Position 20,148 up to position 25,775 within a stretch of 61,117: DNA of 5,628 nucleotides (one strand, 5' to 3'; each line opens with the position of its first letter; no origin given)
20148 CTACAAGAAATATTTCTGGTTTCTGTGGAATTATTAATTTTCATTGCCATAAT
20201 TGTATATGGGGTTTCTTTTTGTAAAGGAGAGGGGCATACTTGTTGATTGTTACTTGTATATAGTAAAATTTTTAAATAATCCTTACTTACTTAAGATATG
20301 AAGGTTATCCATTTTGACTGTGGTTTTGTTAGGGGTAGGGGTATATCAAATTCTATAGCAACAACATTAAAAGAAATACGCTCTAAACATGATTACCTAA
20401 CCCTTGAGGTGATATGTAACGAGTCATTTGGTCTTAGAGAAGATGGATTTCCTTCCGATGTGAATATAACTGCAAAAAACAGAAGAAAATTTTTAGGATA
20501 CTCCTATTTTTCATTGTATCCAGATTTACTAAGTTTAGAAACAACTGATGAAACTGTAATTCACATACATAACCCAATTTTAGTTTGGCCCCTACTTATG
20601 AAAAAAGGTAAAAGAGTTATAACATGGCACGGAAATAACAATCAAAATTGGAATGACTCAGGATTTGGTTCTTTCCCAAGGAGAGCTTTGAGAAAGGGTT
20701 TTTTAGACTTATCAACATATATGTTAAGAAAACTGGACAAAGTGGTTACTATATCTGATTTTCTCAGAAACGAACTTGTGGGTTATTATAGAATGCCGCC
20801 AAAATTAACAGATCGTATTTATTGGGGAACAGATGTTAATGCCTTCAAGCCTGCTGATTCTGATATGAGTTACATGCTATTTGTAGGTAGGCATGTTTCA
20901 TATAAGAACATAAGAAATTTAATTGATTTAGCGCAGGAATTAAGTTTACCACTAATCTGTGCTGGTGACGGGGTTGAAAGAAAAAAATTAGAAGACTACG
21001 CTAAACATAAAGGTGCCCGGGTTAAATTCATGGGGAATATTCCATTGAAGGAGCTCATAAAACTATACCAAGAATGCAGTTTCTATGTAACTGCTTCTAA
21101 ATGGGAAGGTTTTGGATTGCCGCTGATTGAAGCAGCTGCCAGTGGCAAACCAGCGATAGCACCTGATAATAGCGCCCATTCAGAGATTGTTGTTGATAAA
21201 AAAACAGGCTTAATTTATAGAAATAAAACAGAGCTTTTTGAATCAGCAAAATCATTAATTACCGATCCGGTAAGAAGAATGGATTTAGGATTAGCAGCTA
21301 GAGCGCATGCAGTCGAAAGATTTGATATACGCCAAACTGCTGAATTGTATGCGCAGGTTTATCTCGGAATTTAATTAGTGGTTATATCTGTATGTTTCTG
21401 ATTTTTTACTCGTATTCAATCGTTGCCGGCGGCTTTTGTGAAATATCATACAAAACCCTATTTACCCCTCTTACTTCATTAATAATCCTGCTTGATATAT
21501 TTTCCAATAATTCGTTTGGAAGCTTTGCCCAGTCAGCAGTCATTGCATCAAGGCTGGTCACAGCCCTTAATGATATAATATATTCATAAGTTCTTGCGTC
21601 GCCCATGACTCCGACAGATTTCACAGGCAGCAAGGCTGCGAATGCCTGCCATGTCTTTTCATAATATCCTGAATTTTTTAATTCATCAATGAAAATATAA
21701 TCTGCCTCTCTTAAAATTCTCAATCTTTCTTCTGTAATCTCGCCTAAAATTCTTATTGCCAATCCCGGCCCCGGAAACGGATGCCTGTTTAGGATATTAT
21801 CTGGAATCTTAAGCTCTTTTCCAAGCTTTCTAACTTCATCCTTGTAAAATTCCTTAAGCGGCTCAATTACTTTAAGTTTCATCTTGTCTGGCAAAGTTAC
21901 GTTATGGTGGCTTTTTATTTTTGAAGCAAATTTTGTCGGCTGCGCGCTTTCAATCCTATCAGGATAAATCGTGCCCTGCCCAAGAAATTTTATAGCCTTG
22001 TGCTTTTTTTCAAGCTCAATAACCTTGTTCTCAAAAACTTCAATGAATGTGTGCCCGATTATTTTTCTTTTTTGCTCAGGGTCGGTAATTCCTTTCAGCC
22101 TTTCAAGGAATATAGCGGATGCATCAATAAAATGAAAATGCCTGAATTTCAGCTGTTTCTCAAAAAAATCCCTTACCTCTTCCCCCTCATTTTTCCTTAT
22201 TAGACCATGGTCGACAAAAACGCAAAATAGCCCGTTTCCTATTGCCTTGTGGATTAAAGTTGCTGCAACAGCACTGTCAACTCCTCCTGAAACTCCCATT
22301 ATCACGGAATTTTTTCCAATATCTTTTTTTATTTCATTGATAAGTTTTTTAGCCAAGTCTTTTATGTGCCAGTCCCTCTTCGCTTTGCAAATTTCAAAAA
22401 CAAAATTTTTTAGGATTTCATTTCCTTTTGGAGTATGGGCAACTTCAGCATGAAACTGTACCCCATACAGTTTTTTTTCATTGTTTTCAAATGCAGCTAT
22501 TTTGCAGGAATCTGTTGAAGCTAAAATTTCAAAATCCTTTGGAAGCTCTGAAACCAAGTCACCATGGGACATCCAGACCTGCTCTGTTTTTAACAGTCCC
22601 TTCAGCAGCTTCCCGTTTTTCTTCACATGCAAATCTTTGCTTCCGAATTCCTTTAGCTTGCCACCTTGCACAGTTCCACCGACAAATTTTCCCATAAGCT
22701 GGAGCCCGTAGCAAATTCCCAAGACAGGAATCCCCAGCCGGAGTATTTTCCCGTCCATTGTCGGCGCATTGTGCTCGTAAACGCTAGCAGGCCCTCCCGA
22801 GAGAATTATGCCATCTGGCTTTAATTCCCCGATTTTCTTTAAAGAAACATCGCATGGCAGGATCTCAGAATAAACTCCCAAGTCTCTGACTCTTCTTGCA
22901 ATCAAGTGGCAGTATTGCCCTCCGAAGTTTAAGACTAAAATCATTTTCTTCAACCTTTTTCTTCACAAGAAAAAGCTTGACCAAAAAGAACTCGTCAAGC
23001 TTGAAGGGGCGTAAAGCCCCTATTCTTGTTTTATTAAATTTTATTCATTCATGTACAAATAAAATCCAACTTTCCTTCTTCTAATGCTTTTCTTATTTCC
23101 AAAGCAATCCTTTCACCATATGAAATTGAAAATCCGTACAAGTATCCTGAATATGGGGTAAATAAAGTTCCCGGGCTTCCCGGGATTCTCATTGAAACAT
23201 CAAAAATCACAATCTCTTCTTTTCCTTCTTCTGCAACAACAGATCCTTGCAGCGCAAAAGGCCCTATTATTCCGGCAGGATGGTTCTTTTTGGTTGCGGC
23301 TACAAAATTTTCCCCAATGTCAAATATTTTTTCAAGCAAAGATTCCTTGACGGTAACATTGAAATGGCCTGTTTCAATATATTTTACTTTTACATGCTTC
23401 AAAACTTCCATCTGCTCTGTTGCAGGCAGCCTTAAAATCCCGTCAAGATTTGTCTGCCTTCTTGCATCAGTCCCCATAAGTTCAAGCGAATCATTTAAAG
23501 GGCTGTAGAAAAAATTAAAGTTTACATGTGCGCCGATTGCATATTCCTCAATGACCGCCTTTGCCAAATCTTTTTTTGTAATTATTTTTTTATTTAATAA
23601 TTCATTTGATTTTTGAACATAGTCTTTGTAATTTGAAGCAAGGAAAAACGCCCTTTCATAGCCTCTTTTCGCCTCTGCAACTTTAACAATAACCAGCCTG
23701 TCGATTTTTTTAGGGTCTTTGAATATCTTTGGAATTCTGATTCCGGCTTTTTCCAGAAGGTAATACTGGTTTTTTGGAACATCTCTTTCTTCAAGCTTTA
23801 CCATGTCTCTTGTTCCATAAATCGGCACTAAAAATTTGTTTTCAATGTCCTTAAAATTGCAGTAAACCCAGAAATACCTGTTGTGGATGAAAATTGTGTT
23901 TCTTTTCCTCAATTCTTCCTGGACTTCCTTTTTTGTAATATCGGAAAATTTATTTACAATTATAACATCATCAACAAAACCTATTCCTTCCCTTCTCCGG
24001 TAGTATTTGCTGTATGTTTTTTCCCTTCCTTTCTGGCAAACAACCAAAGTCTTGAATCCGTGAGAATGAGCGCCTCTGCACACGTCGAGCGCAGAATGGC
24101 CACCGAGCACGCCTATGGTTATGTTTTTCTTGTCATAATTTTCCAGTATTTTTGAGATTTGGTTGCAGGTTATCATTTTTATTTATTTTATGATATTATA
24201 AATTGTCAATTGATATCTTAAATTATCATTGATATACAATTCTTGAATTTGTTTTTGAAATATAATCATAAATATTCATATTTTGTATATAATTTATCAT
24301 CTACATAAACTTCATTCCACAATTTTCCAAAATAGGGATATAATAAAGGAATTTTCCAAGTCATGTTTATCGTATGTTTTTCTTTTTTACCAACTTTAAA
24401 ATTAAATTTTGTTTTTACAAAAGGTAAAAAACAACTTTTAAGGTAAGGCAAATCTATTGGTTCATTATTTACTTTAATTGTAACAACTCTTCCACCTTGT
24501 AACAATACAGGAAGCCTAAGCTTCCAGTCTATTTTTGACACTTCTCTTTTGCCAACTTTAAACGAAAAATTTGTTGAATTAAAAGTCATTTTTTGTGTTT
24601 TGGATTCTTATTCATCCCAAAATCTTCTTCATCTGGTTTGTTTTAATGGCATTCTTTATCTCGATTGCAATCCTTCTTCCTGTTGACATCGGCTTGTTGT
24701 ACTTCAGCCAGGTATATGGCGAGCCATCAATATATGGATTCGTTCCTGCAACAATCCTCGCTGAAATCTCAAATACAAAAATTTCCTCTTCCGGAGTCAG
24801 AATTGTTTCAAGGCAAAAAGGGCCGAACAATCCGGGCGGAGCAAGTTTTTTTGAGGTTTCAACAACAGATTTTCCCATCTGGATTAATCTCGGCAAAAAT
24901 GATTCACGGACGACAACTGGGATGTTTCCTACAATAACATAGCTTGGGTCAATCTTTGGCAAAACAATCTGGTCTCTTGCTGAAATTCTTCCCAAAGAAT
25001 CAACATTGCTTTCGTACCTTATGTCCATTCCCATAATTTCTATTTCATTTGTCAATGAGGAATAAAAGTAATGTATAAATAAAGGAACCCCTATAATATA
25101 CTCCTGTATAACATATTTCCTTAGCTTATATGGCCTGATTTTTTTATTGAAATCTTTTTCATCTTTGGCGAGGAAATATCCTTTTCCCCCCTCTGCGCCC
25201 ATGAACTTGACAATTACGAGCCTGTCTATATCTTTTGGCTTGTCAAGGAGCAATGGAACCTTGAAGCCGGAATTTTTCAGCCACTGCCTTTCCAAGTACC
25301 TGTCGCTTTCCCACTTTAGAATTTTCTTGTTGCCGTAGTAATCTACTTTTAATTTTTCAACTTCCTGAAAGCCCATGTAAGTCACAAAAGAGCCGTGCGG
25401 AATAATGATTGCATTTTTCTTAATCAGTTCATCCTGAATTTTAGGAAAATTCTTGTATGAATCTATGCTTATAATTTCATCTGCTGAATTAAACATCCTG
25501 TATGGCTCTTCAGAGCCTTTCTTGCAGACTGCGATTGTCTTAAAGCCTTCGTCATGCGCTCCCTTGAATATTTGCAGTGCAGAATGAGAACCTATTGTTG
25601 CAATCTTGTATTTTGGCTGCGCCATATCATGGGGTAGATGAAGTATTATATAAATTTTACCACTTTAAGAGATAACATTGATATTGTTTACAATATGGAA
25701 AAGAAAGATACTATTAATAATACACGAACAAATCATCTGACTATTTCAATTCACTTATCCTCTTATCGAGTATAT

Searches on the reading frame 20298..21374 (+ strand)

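Call 64: search_protein_families(library=pfam, proteins=[window:20298-21374:+])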
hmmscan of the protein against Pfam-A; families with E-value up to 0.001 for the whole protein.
window:20298-21374:+ (358 aa): 4 families
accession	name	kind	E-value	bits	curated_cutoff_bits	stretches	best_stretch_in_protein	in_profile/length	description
PF00534.26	Glycos_transf_1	-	2.6e-28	99.1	26.4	1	186-335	11-170/172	Glycosyl transferases group 1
PF13692.12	Glyco_trans_1_4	-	1.3e-21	77.8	27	1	193-323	4-142/142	Glycosyl transferases group 1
PF13524.12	Glyco_trans_1_2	-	9.8e-11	42.2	25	1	207-349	4-140/144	Glycosyl transferase-like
PF13439.12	Glyco_transf_4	-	5.9e-10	39.9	28.5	1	77-180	65-168/170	Glycosyltransferase Family 4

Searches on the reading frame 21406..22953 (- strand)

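Call 64: search_protein_families(library=pfam, proteins=[window:21406-22953:-])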
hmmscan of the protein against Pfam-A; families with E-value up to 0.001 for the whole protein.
window:21406-22953:- (515 aa): 5 families
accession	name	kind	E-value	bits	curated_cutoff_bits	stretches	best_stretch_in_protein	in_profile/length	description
PF00117.34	GATase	-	1.1e-46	159.4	22.8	1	6-187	1-189/190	Glutamine amidotransferase class-I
PF00958.27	GMP_synt_C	-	3e-44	149.4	27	1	423-514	1-92/92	GMP synthase C terminal domain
PF02540.23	NAD_synthase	-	6.2e-12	45.6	21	1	200-284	5-90/242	NAD synthase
PF07722.19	Peptidase_C26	-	1.2e-10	42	20.5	1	69-170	100-219/219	Peptidase C26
PF03054.22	tRNA_Me_trans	-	0.00017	21.7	20.6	0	216-245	2-30/202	tRNA methyl transferase HUP domain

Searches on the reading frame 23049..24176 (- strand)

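Call 64: search_protein_families(library=pfam, proteins=[window:23049-24176:-])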
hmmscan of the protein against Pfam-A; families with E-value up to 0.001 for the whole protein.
window:23049-24176:- (375 aa): 2 families
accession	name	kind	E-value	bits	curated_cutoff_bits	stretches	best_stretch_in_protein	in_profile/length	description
PF06973.17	DUF1297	-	4.1e-63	212.8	23.8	1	185-375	1-188/188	Domain of unknown function (DUF1297)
PF06849.18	DUF1246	-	1.6e-40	138.3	25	1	21-152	1-122/122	Protein of unknown function (DUF1246)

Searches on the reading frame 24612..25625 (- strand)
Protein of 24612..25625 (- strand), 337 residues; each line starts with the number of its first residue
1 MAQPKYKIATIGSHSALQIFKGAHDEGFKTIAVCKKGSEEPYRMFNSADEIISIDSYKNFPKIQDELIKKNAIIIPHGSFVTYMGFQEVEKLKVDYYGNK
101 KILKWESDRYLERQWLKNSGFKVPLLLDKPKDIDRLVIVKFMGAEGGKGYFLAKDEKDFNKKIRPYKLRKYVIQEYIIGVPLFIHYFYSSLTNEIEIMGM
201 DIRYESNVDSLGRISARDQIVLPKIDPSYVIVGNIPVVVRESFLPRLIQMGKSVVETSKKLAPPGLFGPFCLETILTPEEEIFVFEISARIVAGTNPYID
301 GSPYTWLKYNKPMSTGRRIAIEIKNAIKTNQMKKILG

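Call 64: search_protein_families(library=pfam, proteins=[window:24612-25625:-])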
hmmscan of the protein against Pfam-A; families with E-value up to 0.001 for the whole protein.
window:24612-25625:- (337 aa): 3 families
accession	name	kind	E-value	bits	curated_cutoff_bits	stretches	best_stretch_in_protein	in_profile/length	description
PF06973.17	DUF1297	-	7.1e-71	238.1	23.8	1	163-336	15-187/188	Domain of unknown function (DUF1297)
PF06849.18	DUF1246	-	2.4e-44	150.7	25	1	8-124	1-119/122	Protein of unknown function (DUF1246)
PF02655.19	ATP-grasp_3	-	6.4e-06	26.8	23.2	1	107-189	2-81/160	ATP-grasp domain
